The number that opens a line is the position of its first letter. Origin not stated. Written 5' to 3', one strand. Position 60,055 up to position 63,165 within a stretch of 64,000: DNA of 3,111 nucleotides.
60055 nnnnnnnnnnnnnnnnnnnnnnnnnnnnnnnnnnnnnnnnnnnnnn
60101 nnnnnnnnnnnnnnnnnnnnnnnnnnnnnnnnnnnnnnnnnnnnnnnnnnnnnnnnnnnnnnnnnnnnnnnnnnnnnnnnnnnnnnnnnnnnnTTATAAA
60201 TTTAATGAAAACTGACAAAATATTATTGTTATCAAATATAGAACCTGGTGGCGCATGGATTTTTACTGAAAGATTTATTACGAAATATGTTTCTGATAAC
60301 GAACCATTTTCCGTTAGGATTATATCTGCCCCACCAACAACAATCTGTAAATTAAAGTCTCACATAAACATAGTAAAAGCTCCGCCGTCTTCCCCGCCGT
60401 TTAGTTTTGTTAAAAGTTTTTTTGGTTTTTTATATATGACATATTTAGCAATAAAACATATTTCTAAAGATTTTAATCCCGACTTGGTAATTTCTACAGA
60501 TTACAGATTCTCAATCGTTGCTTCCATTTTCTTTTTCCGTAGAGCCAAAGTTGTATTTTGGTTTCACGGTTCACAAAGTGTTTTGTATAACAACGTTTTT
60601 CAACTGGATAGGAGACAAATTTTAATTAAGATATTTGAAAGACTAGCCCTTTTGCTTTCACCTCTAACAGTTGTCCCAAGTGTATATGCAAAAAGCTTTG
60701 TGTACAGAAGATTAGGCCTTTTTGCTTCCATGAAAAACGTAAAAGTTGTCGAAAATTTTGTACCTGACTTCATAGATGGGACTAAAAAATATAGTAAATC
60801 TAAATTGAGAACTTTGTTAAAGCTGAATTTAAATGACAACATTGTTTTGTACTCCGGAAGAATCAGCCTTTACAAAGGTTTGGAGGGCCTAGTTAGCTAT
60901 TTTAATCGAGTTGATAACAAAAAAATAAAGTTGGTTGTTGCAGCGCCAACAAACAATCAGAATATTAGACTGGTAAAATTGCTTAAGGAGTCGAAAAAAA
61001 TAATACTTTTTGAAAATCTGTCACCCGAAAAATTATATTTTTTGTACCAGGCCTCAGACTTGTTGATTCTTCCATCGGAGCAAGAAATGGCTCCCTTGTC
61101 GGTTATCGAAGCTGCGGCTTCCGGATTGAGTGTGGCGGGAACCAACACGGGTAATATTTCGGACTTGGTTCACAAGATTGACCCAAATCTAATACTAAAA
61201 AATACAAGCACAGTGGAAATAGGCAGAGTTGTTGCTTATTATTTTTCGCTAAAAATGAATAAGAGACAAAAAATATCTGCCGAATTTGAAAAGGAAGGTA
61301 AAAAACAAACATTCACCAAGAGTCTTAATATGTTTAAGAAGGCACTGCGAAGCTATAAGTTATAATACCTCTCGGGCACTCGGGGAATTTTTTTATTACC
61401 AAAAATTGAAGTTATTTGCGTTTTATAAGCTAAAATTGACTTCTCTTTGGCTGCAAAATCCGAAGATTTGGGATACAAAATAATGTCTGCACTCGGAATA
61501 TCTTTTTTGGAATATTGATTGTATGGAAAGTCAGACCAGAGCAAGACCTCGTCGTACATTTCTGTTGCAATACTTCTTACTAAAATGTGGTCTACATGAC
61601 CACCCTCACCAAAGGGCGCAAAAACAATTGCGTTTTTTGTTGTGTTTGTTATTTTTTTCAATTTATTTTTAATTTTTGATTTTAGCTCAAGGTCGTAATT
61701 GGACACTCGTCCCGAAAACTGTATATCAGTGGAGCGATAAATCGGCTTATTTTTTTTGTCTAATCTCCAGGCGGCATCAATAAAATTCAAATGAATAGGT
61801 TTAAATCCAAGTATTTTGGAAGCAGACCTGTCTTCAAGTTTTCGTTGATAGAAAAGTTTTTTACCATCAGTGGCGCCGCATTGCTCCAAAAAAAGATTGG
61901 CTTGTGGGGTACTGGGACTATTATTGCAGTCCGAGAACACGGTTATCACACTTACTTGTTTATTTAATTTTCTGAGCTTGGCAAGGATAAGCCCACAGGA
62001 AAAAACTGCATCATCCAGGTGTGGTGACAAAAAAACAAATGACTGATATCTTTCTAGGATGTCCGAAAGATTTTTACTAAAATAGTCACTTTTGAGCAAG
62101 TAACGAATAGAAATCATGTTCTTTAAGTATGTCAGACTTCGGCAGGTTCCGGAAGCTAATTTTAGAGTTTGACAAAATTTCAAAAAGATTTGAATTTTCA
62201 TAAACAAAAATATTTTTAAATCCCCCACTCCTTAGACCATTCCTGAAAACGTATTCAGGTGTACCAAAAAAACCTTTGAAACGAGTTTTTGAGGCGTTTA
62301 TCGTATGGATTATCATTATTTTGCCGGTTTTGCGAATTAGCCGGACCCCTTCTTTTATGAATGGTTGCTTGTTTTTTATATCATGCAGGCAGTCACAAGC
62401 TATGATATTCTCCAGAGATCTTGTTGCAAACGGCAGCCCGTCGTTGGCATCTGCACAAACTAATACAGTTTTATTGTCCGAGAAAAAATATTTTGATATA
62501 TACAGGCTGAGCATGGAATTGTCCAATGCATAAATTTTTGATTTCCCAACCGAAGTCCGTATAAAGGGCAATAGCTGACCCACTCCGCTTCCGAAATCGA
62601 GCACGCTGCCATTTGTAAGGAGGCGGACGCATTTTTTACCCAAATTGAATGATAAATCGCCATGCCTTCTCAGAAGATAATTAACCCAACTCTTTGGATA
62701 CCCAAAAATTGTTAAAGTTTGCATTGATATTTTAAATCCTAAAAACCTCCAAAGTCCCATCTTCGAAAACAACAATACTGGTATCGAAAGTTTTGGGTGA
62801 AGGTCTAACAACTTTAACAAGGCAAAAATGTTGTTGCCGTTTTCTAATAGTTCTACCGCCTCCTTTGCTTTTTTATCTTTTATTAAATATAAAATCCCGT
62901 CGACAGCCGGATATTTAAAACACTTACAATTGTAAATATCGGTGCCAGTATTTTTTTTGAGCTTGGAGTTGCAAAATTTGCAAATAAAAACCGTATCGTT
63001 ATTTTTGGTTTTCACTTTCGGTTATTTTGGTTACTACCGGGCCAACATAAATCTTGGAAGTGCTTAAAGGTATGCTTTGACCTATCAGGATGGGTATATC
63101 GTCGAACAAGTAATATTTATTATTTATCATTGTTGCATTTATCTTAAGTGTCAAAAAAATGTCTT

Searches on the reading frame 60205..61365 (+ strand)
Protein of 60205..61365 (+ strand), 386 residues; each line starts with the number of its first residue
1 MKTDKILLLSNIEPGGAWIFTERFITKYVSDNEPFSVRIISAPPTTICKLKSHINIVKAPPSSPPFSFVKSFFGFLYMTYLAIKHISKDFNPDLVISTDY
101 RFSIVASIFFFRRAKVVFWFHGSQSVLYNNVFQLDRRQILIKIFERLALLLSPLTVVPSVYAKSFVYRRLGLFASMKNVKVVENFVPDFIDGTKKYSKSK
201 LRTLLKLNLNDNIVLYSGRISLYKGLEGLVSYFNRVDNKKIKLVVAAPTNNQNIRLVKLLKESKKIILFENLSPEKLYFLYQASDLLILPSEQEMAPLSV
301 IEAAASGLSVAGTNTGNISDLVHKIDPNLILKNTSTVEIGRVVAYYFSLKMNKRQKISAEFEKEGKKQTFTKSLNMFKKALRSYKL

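Call 55: search_protein_families(library=pfam, proteins=[window:60205-61365:+], max_evalue=0.0001)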
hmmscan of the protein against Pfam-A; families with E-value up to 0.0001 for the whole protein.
window:60205-61365:+ (386 aa): 3 families
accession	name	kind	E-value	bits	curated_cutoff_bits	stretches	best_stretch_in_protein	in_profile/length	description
PF00534.26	Glycos_transf_1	-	7.2e-20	71.7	26.4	1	205-358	9-166/172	Glycosyl transferases group 1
PF13692.12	Glyco_trans_1_4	-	1.3e-13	51.9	27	1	212-330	2-123/142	Glycosyl transferases group 1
PF13439.12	Glyco_transf_4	-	1.7e-07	31.9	28.5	1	59-186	42-166/170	Glycosyltransferase Family 4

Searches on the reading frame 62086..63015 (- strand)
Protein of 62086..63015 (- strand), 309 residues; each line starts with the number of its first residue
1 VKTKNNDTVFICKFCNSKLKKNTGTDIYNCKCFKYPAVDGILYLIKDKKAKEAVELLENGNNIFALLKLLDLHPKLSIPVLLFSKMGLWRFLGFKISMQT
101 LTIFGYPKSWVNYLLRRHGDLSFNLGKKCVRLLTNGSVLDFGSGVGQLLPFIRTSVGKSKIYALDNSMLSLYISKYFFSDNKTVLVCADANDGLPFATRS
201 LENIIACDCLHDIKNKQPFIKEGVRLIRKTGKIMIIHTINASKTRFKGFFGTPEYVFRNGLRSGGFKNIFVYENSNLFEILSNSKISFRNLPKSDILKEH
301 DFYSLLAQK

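Call 55: search_protein_families(library=pfam, proteins=[window:62086-63015:-], max_evalue=0.0001)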
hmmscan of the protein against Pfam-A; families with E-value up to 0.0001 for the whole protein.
window:62086-63015:- (309 aa): 3 families
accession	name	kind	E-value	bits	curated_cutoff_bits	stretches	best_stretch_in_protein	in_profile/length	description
PF08241.18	Methyltransf_11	-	1.1e-09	39.2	21.2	1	139-235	1-95/95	Methyltransferase domain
PF13649.12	Methyltransf_25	-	2.4e-07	31.8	27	1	138-231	1-97/97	Methyltransferase domain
PF05175.20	MTS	-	5e-06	26.7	23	1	134-255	31-159/170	Methyltransferase small domain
